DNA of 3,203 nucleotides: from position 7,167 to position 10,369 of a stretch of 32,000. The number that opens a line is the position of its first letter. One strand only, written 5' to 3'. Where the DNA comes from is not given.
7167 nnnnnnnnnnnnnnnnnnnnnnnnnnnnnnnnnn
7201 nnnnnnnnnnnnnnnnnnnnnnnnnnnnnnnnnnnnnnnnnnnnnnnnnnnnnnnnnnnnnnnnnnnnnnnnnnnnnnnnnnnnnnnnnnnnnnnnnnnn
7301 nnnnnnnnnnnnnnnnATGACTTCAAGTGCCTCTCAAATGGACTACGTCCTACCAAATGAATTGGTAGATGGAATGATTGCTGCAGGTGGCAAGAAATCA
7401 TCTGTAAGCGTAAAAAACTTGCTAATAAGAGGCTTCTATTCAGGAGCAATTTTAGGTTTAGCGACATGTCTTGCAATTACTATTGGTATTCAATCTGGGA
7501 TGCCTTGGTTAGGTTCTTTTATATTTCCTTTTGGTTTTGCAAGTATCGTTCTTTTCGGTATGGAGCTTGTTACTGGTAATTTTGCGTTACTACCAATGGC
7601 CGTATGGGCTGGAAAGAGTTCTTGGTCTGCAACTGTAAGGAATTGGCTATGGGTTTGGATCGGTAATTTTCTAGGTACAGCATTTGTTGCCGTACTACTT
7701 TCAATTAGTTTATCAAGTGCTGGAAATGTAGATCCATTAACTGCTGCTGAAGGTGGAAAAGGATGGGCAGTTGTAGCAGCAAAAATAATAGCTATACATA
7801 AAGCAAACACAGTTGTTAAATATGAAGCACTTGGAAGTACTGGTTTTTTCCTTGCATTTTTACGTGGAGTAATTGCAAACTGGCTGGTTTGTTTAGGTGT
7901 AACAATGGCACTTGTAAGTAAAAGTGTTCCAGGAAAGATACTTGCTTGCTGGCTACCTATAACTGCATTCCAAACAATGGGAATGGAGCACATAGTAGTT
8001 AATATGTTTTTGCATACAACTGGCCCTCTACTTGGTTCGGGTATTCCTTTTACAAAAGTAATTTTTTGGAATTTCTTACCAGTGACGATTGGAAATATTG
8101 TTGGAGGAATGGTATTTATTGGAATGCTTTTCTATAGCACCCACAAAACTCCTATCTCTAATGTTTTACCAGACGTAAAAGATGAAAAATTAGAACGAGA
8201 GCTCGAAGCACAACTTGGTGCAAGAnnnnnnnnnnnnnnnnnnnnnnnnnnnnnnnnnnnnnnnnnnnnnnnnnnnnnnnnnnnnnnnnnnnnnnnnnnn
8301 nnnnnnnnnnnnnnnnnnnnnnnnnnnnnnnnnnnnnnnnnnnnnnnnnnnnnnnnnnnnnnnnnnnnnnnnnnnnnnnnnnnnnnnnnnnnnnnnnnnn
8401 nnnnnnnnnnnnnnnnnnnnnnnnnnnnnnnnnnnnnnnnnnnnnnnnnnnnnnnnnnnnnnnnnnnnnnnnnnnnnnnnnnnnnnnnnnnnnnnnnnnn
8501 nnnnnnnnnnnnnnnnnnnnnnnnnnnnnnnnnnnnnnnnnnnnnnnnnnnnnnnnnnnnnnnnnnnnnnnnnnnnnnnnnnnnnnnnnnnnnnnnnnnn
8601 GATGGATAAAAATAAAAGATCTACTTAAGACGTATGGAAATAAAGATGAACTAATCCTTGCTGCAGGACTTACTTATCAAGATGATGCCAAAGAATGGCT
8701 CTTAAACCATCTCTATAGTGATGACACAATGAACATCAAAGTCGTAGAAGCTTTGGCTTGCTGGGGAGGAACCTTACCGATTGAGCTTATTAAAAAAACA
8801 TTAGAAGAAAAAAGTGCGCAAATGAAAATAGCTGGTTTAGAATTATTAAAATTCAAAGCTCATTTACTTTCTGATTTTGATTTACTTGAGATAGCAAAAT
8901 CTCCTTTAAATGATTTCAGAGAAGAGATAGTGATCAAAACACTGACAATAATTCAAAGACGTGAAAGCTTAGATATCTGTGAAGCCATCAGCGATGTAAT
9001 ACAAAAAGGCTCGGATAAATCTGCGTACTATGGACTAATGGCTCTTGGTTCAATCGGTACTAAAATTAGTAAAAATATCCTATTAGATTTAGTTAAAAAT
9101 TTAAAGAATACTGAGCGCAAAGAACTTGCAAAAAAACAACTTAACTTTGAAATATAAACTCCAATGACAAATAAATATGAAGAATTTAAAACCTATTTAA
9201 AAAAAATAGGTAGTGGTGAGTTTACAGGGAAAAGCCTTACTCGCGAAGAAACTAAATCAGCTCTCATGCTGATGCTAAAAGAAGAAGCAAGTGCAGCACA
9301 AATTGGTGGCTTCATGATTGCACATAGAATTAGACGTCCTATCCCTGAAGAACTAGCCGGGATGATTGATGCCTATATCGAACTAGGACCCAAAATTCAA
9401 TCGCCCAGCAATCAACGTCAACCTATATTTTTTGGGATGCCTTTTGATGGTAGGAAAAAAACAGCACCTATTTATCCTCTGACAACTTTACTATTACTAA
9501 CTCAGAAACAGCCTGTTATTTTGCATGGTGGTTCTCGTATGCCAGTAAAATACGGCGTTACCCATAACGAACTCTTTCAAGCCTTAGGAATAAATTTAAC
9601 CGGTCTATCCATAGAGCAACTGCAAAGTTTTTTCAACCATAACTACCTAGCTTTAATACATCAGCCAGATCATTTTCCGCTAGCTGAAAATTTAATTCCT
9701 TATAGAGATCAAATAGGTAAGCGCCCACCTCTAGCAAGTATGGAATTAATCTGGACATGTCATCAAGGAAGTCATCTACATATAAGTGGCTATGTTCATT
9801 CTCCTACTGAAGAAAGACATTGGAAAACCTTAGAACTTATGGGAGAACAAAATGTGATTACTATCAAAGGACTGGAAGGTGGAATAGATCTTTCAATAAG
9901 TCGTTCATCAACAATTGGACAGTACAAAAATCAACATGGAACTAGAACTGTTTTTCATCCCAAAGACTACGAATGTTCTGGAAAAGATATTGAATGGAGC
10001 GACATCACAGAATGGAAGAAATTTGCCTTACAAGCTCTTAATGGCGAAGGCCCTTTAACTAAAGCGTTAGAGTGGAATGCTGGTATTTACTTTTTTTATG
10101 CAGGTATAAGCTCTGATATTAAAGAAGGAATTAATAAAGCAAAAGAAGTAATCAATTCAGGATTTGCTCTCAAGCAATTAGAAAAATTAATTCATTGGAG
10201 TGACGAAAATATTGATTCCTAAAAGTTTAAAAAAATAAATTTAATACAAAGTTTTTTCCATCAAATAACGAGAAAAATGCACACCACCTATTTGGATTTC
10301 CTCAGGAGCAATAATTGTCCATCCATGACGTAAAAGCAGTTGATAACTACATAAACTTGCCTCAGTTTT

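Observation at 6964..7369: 203-bp tandem duplication across the nirA-stop/focA-start junction with a mosaic identity profile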

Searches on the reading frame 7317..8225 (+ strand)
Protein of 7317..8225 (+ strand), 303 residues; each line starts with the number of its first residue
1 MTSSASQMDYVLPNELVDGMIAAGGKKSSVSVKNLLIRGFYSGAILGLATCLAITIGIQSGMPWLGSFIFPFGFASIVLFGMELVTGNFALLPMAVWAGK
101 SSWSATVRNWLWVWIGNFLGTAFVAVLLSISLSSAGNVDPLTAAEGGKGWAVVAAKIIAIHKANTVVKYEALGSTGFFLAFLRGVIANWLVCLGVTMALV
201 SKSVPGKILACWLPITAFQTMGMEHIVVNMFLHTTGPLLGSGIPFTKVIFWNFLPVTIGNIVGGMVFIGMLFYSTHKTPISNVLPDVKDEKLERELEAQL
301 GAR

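Call 6: find_related_loci(query=window:7317-8225:+, collection=genome_contigs, flank=4000)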
Query window:7317-8225:+ (303 aa) in genome_contigs; peptide patterns used: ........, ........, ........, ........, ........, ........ (x = any residue, [..] = any of these).
211 stretches matched a pattern; 145 encode a relative of the query (tblastn E <= 1e-3); the best 80 are kept; 80 distinct loci.
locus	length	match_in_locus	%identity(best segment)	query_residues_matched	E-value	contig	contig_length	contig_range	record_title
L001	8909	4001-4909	100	1-303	0e+0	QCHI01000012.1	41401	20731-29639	Prochlorococcus sp. AG-402-A21 Ga0115725_112, whole genome shotgun sequence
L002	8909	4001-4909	100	1-303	0e+0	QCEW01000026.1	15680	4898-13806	Prochlorococcus sp. AG-363-A03 Ga0115790_126, whole genome shotgun sequence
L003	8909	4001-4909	100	1-303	0e+0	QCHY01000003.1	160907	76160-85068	Prochlorococcus sp. AG-402-I20 Ga0115729_103, whole genome shotgun sequence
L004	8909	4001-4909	99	1-303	0e+0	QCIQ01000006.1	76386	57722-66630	Prochlorococcus sp. AG-402-M18 Ga0115746_106, whole genome shotgun sequence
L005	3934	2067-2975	99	1-303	0e+0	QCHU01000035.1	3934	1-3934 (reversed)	Prochlorococcus sp. AG-402-G19 Ga0171863_135, whole genome shotgun sequence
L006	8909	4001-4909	99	1-303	0e+0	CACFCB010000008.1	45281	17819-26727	uncultured Prochlorococcus sp. isolate AG-410-A05 genome assembly, contig: AG-410-A05_NODE_8, whole genome shotgun seque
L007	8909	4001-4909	99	1-303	0e+0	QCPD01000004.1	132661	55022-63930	Prochlorococcus sp. AG-436-C14 Ga0171965_104, whole genome shotgun sequence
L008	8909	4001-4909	99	1-303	0e+0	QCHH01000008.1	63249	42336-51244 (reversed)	Prochlorococcus sp. AG-402-A08 Ga0171851_108, whole genome shotgun sequence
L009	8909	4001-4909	99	1-303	0e+0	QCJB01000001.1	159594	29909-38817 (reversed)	Prochlorococcus sp. AG-402-P16 Ga0115754_101, whole genome shotgun sequence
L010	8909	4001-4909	99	1-303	0e+0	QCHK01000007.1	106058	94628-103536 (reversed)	Prochlorococcus sp. AG-402-B05 Ga0171853_107, whole genome shotgun sequence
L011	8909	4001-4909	98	1-303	0e+0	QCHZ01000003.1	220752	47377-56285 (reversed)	Prochlorococcus sp. AG-402-I21 Ga0115730_103, whole genome shotgun sequence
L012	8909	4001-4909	99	1-303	0e+0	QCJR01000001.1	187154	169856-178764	Prochlorococcus sp. AG-409-D14 Ga0171879_101, whole genome shotgun sequence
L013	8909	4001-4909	98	1-303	0e+0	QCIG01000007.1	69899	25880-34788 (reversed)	Prochlorococcus sp. AG-402-K14 Ga0115736_107, whole genome shotgun sequence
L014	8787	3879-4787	98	1-303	0e+0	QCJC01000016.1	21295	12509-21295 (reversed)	Prochlorococcus sp. AG-402-P18 Ga0115755_116, whole genome shotgun sequence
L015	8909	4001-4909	86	1-303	1e-177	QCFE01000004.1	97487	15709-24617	Prochlorococcus sp. AG-363-B11 Ga0115798_104, whole genome shotgun sequence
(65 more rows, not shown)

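Call 7: search_protein_families(library=pfam, proteins=[window:7317-8225:+])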
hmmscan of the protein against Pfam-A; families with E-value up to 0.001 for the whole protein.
window:7317-8225:+ (303 aa): 1 family
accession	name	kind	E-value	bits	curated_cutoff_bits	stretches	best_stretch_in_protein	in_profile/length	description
PF01226.23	Form_Nir_trans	-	1.3e-62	211.8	34.6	1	15-273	1-239/240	Formate/nitrite transporter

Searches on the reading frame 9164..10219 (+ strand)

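Call 7: search_protein_families(library=pfam, proteins=[window:9164-10219:+])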
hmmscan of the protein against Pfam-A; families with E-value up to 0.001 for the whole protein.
window:9164-10219:+ (352 aa): 2 families
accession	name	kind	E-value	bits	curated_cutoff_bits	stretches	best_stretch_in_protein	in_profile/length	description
PF02885.22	Glycos_trans_3N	-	1.2e-13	51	26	1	9-75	1-63/63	Glycosyl transferase family, helical bundle domain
PF00591.27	Glycos_transf_3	-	2.7e-09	37.5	27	1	137-335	52-252/253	Glycosyl transferase family, a/b domain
